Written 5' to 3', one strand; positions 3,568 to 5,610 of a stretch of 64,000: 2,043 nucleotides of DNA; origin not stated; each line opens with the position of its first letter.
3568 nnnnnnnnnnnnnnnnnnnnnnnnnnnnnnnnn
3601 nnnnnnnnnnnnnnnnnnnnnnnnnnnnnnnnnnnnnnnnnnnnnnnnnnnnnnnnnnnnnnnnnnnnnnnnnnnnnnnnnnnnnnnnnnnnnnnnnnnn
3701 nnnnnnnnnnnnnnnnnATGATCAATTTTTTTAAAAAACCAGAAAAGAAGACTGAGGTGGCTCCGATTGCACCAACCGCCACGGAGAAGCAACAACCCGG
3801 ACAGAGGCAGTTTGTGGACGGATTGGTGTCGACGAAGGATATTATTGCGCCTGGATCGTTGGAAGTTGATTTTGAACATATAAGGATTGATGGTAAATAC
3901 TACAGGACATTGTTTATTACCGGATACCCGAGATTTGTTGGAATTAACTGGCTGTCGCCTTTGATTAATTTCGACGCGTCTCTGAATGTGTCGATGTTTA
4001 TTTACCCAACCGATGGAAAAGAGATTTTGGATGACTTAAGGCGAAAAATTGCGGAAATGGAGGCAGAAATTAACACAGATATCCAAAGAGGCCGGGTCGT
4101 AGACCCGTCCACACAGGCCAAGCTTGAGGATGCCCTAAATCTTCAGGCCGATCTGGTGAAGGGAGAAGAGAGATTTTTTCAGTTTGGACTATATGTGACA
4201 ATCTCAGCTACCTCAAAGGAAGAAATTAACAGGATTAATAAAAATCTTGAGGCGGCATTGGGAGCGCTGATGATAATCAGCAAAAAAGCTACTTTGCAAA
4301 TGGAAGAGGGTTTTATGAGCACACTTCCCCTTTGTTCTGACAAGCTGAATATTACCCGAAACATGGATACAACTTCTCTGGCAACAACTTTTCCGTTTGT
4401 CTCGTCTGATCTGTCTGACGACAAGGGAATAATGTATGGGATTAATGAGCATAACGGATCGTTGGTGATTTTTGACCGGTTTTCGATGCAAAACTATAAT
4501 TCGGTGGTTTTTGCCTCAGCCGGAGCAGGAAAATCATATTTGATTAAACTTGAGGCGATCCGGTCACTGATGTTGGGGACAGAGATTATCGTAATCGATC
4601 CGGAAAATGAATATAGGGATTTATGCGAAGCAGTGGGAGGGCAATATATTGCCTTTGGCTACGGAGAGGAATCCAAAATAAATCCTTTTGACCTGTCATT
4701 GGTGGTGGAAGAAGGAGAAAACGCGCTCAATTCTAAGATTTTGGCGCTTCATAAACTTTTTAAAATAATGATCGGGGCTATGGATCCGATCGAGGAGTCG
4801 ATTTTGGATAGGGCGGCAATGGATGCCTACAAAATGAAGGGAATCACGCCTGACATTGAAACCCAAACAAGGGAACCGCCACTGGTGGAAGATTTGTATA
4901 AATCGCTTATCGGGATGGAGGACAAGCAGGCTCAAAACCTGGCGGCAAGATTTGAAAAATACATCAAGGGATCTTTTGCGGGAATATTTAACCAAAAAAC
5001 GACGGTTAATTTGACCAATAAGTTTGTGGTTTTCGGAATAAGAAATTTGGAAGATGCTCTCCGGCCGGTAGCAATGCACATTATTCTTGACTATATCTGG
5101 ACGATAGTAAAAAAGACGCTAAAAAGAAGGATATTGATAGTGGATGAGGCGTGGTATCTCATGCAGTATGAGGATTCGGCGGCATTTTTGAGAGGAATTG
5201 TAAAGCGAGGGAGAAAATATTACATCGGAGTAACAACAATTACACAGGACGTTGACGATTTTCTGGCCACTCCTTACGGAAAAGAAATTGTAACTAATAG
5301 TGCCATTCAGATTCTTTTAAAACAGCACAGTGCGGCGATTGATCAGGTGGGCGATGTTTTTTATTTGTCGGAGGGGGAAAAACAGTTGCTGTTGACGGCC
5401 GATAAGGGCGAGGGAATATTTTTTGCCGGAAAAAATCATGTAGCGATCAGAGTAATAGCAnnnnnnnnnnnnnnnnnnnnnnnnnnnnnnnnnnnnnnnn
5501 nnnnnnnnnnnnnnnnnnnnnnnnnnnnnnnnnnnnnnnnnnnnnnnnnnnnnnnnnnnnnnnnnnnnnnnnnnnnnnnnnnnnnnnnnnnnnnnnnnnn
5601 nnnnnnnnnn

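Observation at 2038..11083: T4SS-like locus I: PrgI/VirB3-like, duplicated VirB4 N-domain, VirB4 ATPase with a 240-aa low-complexity tail, and a 1144-aa TM-anchored M23 peptidoglycan hydrolase; no relaxase or coupling protein in the window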

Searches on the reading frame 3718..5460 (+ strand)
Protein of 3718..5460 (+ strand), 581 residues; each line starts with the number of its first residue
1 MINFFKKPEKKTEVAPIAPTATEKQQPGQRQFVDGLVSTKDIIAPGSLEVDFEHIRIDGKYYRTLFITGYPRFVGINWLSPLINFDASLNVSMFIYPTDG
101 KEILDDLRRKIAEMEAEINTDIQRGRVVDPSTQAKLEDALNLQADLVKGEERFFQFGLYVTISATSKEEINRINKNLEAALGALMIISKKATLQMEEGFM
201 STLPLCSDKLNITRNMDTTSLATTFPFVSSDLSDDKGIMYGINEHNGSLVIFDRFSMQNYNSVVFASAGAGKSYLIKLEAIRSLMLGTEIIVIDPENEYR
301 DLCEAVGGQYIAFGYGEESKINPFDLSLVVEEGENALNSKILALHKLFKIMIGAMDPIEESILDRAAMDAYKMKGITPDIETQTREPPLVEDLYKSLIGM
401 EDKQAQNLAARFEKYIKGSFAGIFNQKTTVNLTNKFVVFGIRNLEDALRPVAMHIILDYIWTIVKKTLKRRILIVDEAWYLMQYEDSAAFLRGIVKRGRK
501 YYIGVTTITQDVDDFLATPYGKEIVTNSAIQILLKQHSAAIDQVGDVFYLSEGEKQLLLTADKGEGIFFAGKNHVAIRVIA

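Call 32: find_related_loci(query=window:3718-5460:+, collection=genome_contigs, flank=10000)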
Query window:3718-5460:+ (581 aa) in genome_contigs; peptide patterns used: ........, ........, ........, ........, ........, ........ (x = any residue, [..] = any of these).
462 stretches matched a pattern; 252 encode a relative of the query (tblastn E <= 1e-3); the best 80 are kept; 80 distinct loci.
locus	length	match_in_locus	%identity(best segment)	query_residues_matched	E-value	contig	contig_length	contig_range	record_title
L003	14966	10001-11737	84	3-581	0e+0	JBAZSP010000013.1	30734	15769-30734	MAG: Candidatus Shapirobacteria bacterium isolate SO_2017_GW1_176 NODE_6341_length_30734_cov_1.144346_OW334_2017, whole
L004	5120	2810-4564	83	1-581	0e+0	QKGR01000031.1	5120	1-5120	MAG: Candidatus Shapirobacteria bacterium isolate SZUA-533 scaffold_92857, whole genome shotgun sequence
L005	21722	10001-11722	83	4-581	0e+0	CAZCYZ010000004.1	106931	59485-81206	MAG TPA_asm: uncultured Gammaproteobacteria bacterium isolate SRP192927_co7_728 genome assembly, contig: NODE_197_length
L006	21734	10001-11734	84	4-581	0e+0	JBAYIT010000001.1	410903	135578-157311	MAG: Candidatus Shapirobacteria bacterium isolate SO_2016_GW1_37 scaffold00019_OW334_2016, whole genome shotgun sequence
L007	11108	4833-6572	84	2-581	0e+0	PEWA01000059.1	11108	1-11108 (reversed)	MAG: Candidatus Shapirobacteria bacterium CG06_land_8_20_14_3_00_40_12 CG06_land_8_20_14_3.00_150_scaffold_3187_c, whole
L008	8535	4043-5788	82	1-581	0e+0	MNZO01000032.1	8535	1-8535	MAG: Candidatus Shapirobacteria bacterium CG2_30_35_20 cg2_3.0_scaffold_8806_c, whole genome shotgun sequence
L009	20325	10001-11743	82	1-581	0e+0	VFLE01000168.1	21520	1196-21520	MAG: Candidatus Shapirobacteria bacterium isolate Bin_12_23 c_000003359484, whole genome shotgun sequence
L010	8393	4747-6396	87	32-581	0e+0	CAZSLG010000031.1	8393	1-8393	MAG TPA_asm: uncultured Gammaproteobacteria bacterium isolate SRP062349_co5_136 genome assembly, contig: NODE_4429_lengt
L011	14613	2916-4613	84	16-581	0e+0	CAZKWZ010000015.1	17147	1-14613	MAG TPA_asm: uncultured Gammaproteobacteria bacterium isolate SRP220891_co1_32 genome assembly, contig: NODE_6306_length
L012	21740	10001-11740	82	1-581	0e+0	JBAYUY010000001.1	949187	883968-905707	MAG: Candidatus Shapirobacteria bacterium isolate SO_2016_LW3_47 scaffold00001_LW162_2016, whole genome shotgun sequence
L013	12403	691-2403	84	12-581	0e+0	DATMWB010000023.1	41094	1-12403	MAG TPA_asm: Candidatus Methanoperedens sp. isolate SMAG_U13083 k141_1847511, whole genome shotgun sequence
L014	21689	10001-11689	84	19-581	0e+0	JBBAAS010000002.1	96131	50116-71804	MAG: Candidatus Shapirobacteria bacterium isolate SO_2017_GW3_48 scaffold_229_c1_OW296A_2017, whole genome shotgun seque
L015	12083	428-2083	85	30-581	0e+0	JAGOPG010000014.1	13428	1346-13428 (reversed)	Candidatus Shapirobacteria bacterium isolate Go_SlDig_bin_323 Go_SlDig_13630_length_13428_cov_11.871213, whole genome sh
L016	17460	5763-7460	84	19-581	0e+0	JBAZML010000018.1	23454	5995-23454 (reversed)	MAG: Candidatus Shapirobacteria bacterium isolate SO_2017_LW4_41 scaffold_4431_c1_LW137-91_2017, whole genome shotgun se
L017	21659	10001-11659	85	30-581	0e+0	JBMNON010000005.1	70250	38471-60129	MAG: Patescibacteria group bacterium isolate SBF912SR5HQ0001 scaffold_391_c1, whole genome shotgun sequence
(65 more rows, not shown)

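Call 64: search_protein_families(library=pfam, alignment_id=A3, max_evalue=0.00001)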
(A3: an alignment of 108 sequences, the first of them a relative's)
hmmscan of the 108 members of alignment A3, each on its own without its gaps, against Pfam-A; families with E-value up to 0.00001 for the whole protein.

A. member 1, L038:16777-17565:+ (262 aa): 1 family
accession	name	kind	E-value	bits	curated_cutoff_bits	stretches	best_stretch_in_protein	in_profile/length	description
PF02096.25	60KD_IMP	-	3.1e-45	154.5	35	1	23-254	2-160/163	60Kd inner membrane protein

B. families by the number of members that match (of 108 scanned): 107 families (the first 25 are shown)
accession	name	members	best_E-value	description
PF13304.12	AAA_21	3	3.9e-14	AAA domain, putative AbiEii toxin, Type IV TA system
PF00534.26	Glycos_transf_1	2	2.6e-40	Glycosyl transferases group 1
PF13692.12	Glyco_trans_1_4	2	7.5e-34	Glycosyl transferases group 1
PF00005.33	ABC_tran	2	3.1e-30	ABC transporter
PF13439.12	Glyco_transf_4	2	7.8e-30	Glycosyltransferase Family 4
PF20706.3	GT4-conflict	2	3.3e-10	Family 4 Glycosyltransferase in conflict systems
PF01326.24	PPDK_N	1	2.1e-114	Pyruvate phosphate dikinase, AMP/ATP-binding domain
PF00266.25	Aminotran_5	1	3.8e-82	Aminotransferase class-V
PF07907.16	YibE_F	1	2e-69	YibE/F-like protein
PF03023.19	MurJ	1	3.2e-69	Lipid II flippase MurJ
PF00912.28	Transgly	1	4.3e-61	Transglycosylase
PF01364.23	Peptidase_C25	1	5e-60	Peptidase family C25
PF00999.27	Na_H_Exchanger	1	2.2e-55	Sodium/hydrogen exchanger, transmembrane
PF01255.24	Prenyltransf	1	2.3e-54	Putative undecaprenyl diphosphate synthase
PF00009.33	GTP_EFTU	1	7.9e-53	Elongation factor Tu GTP binding domain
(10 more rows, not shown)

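Call 101: search_dna_similar(query=window:3718-5460:+, collection=plasmids, mode=protein, max_rows=15, max_evalue=1e-10)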
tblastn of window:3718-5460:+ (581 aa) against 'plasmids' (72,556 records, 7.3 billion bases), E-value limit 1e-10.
The search stops at 5000 records and this limit was reached: more records match than are counted here, and every count below describes the 5000 best-scoring records only.
Records with a match: at least 5000; places in all: 5167; records where one place covers at least 80% of the query: 1674.
Best place of each record, by identity: <60% 5000.
By first word of the organism name: Escherichia 722; Salmonella 577; Enterobacter 449; Bacillus 419; Klebsiella 417; Citrobacter 245; Enterococcus 243; Staphylococcus 221; Providencia 144; Vibrio 133; and 248 more.
By predicted mobility (MOB-suite, as given by PLSDB): conjugative 3667; non-mobilizable 1063; mobilizable 270.
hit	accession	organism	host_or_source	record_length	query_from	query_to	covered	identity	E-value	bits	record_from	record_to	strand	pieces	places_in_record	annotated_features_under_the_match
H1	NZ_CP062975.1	Pontibacillus sp. ALD_SL1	mangrove mud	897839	11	581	98%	36.5%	3e-122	404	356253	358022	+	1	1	VirB4-like conjugal transfer ATPase, CD1110 family | hypothetical protein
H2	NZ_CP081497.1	Streptomyces sp. BHT-5-2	whole organism,plant soil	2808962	23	581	96%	36.8%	9e-109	365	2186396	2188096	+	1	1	none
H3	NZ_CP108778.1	Embleya sp. NBC_00896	-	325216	19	581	97%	34.8%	3e-107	361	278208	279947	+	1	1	ATP-binding protein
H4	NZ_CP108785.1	Embleya sp. NBC_00888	-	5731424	64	573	88%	38.2%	1e-98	336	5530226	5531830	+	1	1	none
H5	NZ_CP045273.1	Priestia megaterium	pure culture,Paper surface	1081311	40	581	93%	35.9%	4e-55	391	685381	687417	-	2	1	none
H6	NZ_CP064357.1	Miltoncostaea oceani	pure culture,marine sediment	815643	35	577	93%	32.5%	6e-88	305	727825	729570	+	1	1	DUF87 domain-containing protein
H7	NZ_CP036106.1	Bacillus mycoides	cell culture,soil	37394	24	579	96%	30.9%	7e-70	252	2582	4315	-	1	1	DUF87 domain-containing protein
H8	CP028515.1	Carboxydocella thermautotrophica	environmental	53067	41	581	93%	31.3%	9e-77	272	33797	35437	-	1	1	hypothetical protein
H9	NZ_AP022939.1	Bacillus cereus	-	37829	31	579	94%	30.8%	9e-65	237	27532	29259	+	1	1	DUF87 domain-containing protein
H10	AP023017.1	Bacillus cereus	-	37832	31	579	94%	30.8%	9e-65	237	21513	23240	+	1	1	traE: conjugal transfer protein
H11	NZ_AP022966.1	Bacillus cereus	-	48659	24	579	96%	29.9%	4e-69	250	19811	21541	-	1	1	DUF87 domain-containing protein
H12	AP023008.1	Bacillus cereus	-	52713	24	579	96%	29.9%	4e-69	250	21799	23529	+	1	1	hypothetical protein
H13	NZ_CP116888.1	Aneurinibacillus sp. Ricciae_BoGa-3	whole organism,Plant material,Lab grown ...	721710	4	565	97%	29.4%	8e-74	264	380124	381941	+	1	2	DUF87 domain-containing protein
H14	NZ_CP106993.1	Paenibacillus thiaminolyticus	mixed culture,sour bamboo shoots sample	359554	35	565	91%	30.5%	2e-73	263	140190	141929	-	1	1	DUF87 domain-containing protein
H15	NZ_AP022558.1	Geobacillus subterraneus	-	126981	5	565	97%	28.7%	4e-72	259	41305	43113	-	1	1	DUF87 domain-containing protein | hypothetical protein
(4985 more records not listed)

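Call 102: get_annotated_region(hit=H10, flank=9000)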
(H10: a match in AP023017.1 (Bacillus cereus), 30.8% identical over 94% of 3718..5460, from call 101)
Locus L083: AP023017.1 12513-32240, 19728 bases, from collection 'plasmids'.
description: Bacillus cereus 30102 plasmid p30102_3 DNA, complete sequence
organism: Bacillus cereus (NCBI taxid 1396)
taxonomy: Bacteria; Bacillota; Bacilli; Bacillales; Bacillaceae; Bacillus; Bacillus cereus
host: -; source: -; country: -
typing (MOB-suite, as given by PLSDB): non-mobilizable
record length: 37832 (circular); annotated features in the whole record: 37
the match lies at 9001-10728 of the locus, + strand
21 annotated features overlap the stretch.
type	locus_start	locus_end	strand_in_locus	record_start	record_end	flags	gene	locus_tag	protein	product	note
CDS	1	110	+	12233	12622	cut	-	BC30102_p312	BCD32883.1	hypothetical protein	-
CDS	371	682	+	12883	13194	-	-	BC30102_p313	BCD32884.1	hypothetical protein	-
CDS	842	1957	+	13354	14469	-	-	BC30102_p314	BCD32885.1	hypothetical protein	-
CDS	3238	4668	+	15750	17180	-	-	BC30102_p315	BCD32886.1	hypothetical protein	-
CDS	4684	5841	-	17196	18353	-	-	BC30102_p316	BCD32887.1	hypothetical protein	-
CDS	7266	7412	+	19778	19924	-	-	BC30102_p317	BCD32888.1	hypothetical protein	-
CDS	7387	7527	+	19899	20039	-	-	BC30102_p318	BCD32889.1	hypothetical protein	-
CDS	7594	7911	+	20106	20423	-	-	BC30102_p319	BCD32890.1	hypothetical protein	-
CDS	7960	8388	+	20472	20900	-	-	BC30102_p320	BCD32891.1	hypothetical protein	-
CDS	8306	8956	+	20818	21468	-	-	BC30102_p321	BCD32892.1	hypothetical protein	-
CDS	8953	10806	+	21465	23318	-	traE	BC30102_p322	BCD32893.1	conjugal transfer protein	-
CDS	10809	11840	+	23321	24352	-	yddH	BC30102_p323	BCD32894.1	putative endopeptidase YddH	-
CDS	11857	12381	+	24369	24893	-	-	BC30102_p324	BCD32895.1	hypothetical protein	-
CDS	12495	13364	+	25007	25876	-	-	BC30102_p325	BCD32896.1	hypothetical protein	-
CDS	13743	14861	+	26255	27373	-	-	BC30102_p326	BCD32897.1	hypothetical protein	-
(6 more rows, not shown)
